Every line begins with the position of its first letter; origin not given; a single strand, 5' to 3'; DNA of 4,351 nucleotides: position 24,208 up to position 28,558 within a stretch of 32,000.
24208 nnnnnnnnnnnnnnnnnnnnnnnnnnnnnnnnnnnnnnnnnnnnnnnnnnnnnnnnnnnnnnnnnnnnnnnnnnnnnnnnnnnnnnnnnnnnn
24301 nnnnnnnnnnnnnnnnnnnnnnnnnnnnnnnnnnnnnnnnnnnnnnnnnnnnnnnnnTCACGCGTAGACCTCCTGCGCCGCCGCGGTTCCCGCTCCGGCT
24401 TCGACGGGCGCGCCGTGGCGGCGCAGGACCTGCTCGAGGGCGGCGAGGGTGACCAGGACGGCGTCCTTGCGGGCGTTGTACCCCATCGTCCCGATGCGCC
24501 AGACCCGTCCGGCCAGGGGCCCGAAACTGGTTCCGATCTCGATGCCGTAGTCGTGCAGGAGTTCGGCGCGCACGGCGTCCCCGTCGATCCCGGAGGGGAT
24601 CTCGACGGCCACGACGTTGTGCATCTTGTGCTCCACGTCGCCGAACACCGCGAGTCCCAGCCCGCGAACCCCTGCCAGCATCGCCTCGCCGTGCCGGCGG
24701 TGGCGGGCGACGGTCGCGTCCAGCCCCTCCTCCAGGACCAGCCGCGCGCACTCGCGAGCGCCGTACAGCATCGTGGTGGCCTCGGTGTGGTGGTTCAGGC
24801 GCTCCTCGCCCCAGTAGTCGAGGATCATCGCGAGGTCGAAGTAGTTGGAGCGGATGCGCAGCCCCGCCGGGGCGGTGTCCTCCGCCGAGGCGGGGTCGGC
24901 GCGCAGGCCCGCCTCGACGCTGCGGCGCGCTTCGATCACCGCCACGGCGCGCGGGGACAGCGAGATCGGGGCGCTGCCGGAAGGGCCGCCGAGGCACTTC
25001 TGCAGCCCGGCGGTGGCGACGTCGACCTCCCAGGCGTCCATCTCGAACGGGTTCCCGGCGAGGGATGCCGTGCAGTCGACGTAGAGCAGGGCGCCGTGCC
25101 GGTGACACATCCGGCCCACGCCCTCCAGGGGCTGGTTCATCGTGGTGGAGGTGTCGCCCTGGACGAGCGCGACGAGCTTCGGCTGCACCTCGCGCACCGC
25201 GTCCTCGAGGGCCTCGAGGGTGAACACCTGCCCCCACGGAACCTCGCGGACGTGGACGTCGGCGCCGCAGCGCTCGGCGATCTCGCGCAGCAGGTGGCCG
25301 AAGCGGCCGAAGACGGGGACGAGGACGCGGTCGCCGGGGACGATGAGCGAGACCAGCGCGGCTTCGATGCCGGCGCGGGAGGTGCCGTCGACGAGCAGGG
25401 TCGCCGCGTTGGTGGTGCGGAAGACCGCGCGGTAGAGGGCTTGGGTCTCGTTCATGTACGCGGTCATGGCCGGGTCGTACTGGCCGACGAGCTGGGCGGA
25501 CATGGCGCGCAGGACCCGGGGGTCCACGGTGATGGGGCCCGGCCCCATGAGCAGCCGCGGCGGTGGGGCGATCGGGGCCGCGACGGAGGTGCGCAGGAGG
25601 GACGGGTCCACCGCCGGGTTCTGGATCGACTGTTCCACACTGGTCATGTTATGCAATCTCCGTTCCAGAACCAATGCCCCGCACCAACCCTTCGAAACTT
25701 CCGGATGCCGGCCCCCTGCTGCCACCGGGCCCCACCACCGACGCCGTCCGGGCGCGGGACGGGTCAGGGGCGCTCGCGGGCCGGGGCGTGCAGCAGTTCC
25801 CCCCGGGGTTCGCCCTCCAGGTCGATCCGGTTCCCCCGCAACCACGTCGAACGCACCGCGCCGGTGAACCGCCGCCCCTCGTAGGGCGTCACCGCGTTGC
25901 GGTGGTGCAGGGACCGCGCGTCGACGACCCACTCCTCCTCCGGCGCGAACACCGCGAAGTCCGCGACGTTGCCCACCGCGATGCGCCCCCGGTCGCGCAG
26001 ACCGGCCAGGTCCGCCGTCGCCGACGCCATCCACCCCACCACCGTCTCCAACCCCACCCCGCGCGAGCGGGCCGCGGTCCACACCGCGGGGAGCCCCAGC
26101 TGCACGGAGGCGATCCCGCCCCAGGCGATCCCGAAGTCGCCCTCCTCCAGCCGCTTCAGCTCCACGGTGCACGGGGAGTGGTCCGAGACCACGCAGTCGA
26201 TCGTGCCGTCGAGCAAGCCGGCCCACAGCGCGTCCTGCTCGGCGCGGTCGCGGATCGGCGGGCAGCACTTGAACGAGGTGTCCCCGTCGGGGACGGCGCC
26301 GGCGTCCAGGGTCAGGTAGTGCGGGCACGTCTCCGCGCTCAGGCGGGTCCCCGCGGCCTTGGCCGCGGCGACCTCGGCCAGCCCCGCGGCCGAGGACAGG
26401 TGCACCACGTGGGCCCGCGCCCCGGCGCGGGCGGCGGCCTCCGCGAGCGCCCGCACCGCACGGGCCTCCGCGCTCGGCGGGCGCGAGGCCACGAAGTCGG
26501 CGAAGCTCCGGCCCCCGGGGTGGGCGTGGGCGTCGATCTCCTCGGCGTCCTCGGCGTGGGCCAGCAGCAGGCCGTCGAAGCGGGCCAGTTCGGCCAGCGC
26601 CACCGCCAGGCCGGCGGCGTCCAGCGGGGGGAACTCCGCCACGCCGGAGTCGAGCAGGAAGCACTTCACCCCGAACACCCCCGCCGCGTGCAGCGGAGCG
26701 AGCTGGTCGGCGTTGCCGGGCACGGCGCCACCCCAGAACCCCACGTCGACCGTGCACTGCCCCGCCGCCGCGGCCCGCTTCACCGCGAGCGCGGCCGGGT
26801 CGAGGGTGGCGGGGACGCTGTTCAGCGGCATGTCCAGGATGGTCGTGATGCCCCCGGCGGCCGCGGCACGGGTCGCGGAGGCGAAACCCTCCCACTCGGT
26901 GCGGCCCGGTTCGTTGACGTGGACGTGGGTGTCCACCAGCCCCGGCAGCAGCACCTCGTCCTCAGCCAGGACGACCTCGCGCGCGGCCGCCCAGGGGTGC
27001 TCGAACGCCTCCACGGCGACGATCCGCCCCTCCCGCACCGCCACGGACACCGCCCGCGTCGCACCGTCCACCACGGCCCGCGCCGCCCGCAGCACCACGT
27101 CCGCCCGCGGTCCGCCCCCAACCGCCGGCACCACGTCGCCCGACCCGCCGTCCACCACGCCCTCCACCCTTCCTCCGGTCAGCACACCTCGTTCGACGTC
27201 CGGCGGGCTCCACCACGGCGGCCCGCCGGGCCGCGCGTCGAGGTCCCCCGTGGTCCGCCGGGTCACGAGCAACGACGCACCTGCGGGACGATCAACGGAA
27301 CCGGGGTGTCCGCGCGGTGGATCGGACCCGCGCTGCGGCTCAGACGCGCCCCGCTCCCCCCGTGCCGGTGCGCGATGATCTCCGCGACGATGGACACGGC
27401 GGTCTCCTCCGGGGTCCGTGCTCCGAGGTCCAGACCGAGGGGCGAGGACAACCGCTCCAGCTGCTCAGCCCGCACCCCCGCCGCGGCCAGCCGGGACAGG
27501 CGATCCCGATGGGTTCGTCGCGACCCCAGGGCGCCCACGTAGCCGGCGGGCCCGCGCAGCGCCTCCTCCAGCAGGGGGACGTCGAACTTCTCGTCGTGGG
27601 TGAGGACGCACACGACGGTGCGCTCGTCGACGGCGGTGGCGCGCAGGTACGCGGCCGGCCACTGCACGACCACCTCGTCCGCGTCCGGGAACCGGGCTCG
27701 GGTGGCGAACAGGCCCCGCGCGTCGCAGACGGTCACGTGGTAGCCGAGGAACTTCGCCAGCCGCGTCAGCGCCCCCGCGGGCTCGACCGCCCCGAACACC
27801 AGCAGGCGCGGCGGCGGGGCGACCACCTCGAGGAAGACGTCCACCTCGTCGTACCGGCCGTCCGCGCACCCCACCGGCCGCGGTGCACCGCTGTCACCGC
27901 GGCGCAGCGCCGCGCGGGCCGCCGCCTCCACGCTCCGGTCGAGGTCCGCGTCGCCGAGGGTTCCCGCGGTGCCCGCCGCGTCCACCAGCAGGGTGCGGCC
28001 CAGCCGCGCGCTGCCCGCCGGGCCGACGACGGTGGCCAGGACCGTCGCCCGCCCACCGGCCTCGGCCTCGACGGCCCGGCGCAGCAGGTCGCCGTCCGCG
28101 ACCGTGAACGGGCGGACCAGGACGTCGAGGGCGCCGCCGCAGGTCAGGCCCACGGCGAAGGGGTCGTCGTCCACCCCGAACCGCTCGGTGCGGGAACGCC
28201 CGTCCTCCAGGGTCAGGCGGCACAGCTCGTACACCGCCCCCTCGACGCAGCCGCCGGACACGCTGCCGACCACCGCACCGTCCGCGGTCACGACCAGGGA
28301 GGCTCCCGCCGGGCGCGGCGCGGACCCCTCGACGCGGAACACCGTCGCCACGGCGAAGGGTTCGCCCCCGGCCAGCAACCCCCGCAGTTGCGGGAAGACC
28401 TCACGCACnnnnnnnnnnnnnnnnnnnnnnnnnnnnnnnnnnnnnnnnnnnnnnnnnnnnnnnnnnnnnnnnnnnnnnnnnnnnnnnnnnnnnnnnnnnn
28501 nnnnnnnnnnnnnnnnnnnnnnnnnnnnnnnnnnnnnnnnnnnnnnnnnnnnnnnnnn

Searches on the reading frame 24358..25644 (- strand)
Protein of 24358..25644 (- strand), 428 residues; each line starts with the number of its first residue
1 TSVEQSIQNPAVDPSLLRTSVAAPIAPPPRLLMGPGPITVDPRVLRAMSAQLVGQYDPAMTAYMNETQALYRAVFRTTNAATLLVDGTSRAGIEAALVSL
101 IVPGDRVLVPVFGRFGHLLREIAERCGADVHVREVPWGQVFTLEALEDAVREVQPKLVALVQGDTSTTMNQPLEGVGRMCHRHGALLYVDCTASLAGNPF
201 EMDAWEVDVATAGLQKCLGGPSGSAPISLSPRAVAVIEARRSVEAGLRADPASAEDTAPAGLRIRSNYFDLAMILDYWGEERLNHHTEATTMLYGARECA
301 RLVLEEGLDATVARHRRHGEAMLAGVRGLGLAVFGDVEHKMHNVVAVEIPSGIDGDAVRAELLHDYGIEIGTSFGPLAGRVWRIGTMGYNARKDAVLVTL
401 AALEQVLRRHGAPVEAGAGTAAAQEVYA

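Call 11: search_protein_families(library=pfam, proteins=[window:24358-25644:-])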
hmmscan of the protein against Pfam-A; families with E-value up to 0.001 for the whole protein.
window:24358-25644:- (428 aa): 1 family
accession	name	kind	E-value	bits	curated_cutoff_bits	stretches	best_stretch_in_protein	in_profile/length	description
PF00266.25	Aminotran_5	-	2.1e-22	80.1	21.5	1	59-223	40-207/371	Aminotransferase class-V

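Call 49: search_protein_families(library=ncbifam, proteins=[window:24358-25644:-], max_evalue=1e-8)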
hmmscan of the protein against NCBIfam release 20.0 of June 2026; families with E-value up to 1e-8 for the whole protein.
window:24358-25644:- (428 aa): 5 families
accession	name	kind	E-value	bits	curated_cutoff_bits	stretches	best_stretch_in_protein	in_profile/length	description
NF045640.1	AspGlyoxATaseBhcA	equivalog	4.4e-59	200.4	650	1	35-427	10-384/395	L-aspartate--glyoxylate aminotransferase BhcA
NF046070.1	PyrdoxPyrvTramin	equivalog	1.1e-48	165.9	600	2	28-240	4-216/369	pyridoxamine--pyruvate transaminase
TIGR03301.1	PhnW-AepZ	equivalog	2.2e-32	112.8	360.8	1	31-393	1-342/355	2-aminoethylphosphonate aminotransferase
NF010006.0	PRK13479.1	equivalog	2.1e-21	76.4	296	1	30-224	6-201/369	2-aminoethylphosphonate--pyruvate transaminase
TIGR02326.1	transamin_PhnW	equivalog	8.5e-21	74.5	400.8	1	30-225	4-200/363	2-aminoethylphosphonate--pyruvate transaminase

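Call 53: search_solved_structures(query=window:24358-25644:-, max_evalue=1e-30, show_alignments=1)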
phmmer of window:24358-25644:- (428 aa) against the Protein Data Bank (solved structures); distinct sequences matched with E-value up to 1e-30: 25.
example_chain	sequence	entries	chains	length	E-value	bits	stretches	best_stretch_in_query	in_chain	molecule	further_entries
3nnk_A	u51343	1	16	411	4e-172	575.9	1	24-427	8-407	Ureidoglycine-glyoxylate aminotransferase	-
3isl_A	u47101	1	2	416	1.2e-135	455.7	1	25-427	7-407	Purine catabolism protein pucG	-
1vjo_A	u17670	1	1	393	8.5e-90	304.8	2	23-243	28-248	alanine--glyoxylate aminotransferase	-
2huf_A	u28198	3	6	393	1.3e-74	254.8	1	22-403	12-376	Alanine glyoxylate aminotransferase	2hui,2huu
2ch1_A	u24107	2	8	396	6.3e-74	252.5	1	20-242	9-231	3-HYDROXYKYNURENINE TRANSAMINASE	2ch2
6mfb_A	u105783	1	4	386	2.4e-68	234.1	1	19-407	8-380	Serine--pyruvate aminotransferase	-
4cbs_A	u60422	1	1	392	2.9e-63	217.4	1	21-241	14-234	SERINE--PYRUVATE AMINOTRANSFERASE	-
4cbr_A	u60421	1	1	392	1.9e-62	214.7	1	21-241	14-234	SERINE--PYRUVATE AMINOTRANSFERASE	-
7ns7_A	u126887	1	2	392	2.3e-62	214.4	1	21-241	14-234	L-alanine:glyoxylate aminotransferase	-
4kxk_A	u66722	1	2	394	2.6e-62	214.2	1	21-407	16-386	Serine--pyruvate aminotransferase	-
4kyo_A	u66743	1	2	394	2.7e-62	214.2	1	21-241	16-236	Serine-pyruvate aminotransferase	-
1h0c_A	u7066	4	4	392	2.7e-62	214.2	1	21-241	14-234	SERINE--GLYOXYLATE AMINOTRANSFERASE | Serine--pyruvate aminotransferase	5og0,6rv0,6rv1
3r9a_A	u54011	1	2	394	2.7e-62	214.2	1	21-241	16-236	Serine--pyruvate aminotransferase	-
5f9s_A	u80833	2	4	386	2.8e-62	214.1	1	21-407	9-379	Serine--pyruvate aminotransferase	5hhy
2yob_A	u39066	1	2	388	4.1e-62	213.6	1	21-241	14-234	SERINE--PYRUVATE AMINOTRANSFERASE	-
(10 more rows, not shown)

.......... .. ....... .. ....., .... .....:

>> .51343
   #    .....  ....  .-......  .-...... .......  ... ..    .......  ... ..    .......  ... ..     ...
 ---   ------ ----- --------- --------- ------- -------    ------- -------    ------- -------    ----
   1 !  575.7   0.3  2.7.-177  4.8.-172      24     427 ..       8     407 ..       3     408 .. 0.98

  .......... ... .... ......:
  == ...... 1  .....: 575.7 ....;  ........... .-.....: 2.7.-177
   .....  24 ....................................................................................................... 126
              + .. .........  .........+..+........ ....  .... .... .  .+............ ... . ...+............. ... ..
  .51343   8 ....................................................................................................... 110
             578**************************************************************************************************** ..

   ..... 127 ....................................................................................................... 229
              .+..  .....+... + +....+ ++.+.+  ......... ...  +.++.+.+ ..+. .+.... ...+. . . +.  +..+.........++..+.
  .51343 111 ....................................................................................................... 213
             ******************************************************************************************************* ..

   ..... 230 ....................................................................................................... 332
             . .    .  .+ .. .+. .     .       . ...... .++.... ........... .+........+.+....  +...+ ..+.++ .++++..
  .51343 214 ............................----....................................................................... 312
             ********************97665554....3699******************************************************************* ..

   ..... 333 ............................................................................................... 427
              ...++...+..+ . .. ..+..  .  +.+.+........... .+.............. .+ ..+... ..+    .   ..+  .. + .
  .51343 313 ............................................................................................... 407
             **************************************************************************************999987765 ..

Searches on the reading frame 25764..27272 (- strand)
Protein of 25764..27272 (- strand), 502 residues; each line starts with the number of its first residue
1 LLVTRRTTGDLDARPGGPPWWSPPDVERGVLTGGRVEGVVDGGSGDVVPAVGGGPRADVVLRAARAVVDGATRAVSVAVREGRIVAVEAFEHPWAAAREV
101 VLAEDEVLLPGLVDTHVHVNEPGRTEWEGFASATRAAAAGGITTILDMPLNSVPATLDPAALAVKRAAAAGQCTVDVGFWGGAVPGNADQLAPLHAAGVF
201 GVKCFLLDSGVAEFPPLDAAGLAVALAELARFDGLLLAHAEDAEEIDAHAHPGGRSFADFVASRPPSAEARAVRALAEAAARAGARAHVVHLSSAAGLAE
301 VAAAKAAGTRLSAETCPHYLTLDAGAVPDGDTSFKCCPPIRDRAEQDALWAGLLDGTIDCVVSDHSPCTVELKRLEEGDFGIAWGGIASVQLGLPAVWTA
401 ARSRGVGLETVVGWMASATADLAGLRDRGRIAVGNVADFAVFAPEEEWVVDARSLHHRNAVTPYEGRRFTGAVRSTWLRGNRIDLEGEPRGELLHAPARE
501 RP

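Call 8: search_protein_families(library=ncbifam, proteins=[window:25764-27272:-])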
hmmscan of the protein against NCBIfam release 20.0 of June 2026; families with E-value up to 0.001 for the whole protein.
window:25764-27272:- (502 aa): 52 families (the best 25 are shown)
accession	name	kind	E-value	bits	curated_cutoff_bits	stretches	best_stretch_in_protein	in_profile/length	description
TIGR03178.1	allantoinase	equivalog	6.2e-166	552.6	357.85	1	58-495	1-440/441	allantoinase AllB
NF004839.0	PRK06189.1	equivalog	1.5e-117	393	631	1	58-487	4-434/451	allantoinase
NF005960.0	PRK08044.1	equivalog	4.8e-100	335.4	688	1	57-483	3-432/453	allantoinase AllB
TIGR00857.1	pyrC_multi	subfamily_domain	4.1e-72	243.4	279.05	1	74-481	5-406/412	dihydroorotase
NF058538.1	ergo_util_ErtD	equivalog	2.2e-68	231.1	600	1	59-483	3-428/446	hydantoin-5-propionate amidohydrolase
NF058539.1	ergo_uti2_ErtD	equivalog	7e-68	229.5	650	1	67-483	11-429/449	hydantoin-5-propionate amidohydrolase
NF002668.0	PRK02382.1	equivalog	3.8e-67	226.9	452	1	71-468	10-396/436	dihydroorotase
NF006688.0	PRK09236.1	equivalog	1.4e-65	221.8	535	1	58-482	3-424/444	dihydroorotase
NF006559.0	PRK09060.1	equivalog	3.3e-65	220.1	482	1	57-488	5-426/444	dihydroorotase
NF005751.0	PRK07575.1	equivalog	1.1e-64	218.5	529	1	58-483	4-419/440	dihydroorotase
NF006836.0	PRK09357.1-1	equivalog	4.9e-57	193.6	538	1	61-488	6-428/432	dihydroorotase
TIGR02033.1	D-hydantoinase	equivalog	6.1e-57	193.5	393.25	1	60-487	2-440/454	dihydropyrimidinase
NF009941.0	PRK13404.1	subfamily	9.4e-54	182.8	647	1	57-488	4-448/478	dihydropyrimidinase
NF006837.0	PRK09357.1-2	equivalog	1.2e-53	182.2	575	1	59-481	3-419/428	dihydroorotase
NF006845.0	PRK09357.2-6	equivalog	3.6e-52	177.5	728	1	70-481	16-422/428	dihydroorotase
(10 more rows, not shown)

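Call 11: search_protein_families(library=pfam, proteins=[window:25764-27272:-])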
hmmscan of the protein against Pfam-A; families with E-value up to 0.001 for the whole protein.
window:25764-27272:- (502 aa): 2 families
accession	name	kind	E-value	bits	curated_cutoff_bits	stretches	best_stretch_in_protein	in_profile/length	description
PF01979.26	Amidohydro_1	-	3.1e-19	69.9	25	1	107-481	1-343/345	Amidohydrolase family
PF07969.17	Amidohydro_3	-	4.6e-08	33.4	29.7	1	131-482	162-470/472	Amidohydrolase family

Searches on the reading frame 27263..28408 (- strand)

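Call 8: search_protein_families(library=ncbifam, proteins=[window:27263-28408:-])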
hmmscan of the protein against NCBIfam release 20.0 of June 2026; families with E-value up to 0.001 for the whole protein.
window:27263-28408:- (381 aa): 2 families
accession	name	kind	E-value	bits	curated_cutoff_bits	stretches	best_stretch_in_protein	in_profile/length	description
NF045664.1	XdhC_rel_AOR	equivalog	1.1e-61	209.1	350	1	7-349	4-345/346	XdhC family aldehyde oxidoreductase maturation factor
TIGR02964.1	xanthine_xdhC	equivalog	3.7e-31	108.5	161.6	2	197-345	98-246/246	xanthine dehydrogenase accessory protein XdhC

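Call 11: search_protein_families(library=pfam, proteins=[window:27263-28408:-])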
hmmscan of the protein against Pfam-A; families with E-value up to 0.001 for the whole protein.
window:27263-28408:- (381 aa): 2 families
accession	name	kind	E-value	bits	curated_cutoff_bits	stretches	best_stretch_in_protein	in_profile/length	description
PF13478.12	XdhC_C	-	7.1e-43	146.5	29.7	1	202-344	1-125/125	XdhC Rossmann domain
PF02625.21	XdhC_CoxI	-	9.1e-34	115.7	24.3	2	12-78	2-68/68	XdhC and CoxI family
